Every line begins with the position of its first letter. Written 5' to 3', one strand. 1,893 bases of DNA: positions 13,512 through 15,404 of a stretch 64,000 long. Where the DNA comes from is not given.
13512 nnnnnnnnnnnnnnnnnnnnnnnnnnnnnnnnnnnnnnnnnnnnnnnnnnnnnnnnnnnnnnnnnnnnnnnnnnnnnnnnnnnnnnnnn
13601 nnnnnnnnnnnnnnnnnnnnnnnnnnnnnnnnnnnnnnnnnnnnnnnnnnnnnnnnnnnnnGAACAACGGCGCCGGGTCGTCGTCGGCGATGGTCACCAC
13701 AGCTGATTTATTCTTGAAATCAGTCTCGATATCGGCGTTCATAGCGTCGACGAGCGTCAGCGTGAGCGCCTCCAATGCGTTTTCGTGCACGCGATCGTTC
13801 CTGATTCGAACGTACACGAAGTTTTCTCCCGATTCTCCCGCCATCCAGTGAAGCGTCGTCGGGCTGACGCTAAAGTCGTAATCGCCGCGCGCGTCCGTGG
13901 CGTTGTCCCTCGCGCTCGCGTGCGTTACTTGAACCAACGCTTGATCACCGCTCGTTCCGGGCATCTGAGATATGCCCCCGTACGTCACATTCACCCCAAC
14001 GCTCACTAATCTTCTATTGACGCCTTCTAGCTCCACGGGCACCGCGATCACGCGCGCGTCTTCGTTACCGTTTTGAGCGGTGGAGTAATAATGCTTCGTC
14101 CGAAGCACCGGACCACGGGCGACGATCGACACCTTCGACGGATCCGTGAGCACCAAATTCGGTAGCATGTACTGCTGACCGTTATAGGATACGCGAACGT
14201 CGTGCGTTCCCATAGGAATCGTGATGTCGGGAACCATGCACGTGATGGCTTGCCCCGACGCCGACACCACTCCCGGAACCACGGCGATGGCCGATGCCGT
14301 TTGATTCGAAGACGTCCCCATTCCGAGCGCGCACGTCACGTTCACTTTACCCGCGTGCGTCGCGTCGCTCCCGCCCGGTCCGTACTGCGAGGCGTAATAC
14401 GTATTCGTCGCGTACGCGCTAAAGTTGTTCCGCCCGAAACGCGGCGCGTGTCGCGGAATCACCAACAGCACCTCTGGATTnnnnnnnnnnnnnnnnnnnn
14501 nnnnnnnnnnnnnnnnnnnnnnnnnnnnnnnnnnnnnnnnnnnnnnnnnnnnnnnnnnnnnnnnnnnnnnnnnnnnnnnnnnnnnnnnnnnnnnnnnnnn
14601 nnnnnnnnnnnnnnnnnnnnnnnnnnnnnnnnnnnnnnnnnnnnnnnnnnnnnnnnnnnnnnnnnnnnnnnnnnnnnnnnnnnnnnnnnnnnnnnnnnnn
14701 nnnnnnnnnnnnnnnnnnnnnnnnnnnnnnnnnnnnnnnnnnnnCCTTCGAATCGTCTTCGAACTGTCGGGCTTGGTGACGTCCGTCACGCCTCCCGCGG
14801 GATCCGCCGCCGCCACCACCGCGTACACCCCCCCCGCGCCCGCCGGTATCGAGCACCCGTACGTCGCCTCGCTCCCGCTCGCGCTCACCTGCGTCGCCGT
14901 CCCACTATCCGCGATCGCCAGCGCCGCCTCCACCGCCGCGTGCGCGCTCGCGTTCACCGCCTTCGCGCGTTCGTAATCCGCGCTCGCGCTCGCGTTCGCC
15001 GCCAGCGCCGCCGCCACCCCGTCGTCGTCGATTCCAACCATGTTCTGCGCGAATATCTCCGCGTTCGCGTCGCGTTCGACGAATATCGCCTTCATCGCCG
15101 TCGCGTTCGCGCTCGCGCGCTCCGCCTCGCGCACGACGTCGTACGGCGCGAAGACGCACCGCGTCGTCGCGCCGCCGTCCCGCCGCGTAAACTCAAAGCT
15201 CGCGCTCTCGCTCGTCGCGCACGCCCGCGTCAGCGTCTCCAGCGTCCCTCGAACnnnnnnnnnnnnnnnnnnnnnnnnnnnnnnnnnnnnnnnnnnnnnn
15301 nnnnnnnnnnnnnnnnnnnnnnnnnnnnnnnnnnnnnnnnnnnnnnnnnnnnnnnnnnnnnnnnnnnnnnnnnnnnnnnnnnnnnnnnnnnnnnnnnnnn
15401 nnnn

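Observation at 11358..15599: Giant mosaic receptor-like surface protein combining animal-type adhesion modules with plant/algal extensin motifs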

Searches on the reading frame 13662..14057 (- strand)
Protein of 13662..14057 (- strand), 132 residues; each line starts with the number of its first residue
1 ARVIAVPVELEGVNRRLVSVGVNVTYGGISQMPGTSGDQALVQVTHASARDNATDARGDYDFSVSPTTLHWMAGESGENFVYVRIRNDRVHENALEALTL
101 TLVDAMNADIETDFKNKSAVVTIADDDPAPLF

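Call 15: search_protein_families(library=pfam, proteins=[window:13662-14057:-], max_evalue=10)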
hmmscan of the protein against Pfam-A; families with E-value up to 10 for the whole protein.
seq(132 aa): 2 families
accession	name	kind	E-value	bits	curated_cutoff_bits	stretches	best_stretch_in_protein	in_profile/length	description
PF12536.13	DUF3734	-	0.079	13.7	22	1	37-75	48-87/106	Patatin phospholipase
PF23785.1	DUF7171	-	0.093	13.3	27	1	43-82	7-47/138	Protein of unknown function (DUF7171)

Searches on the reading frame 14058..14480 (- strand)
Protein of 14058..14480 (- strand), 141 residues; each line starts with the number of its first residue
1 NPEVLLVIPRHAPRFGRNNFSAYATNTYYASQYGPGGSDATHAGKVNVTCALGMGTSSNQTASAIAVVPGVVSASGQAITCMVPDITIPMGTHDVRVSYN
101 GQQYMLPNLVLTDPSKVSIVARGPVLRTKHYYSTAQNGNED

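Call 15: search_protein_families(library=pfam, proteins=[window:14058-14480:-], max_evalue=10)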
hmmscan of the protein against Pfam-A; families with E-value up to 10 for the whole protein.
seq(141 aa): 0 families

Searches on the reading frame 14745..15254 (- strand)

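Call 15: search_protein_families(library=pfam, proteins=[window:14745-15254:-], max_evalue=10)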
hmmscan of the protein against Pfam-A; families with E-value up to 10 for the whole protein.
seq(170 aa): 2 families
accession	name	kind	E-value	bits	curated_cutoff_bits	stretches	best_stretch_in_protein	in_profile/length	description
PF13280.12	WYL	-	0.0036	17.7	21.8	1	4-45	2-43/70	WYL domain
PF20901.3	Sf6_terminase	-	1.2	9.6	27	1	80-122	34-76/106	Bacteriophage Sf6, terminase small subunit-like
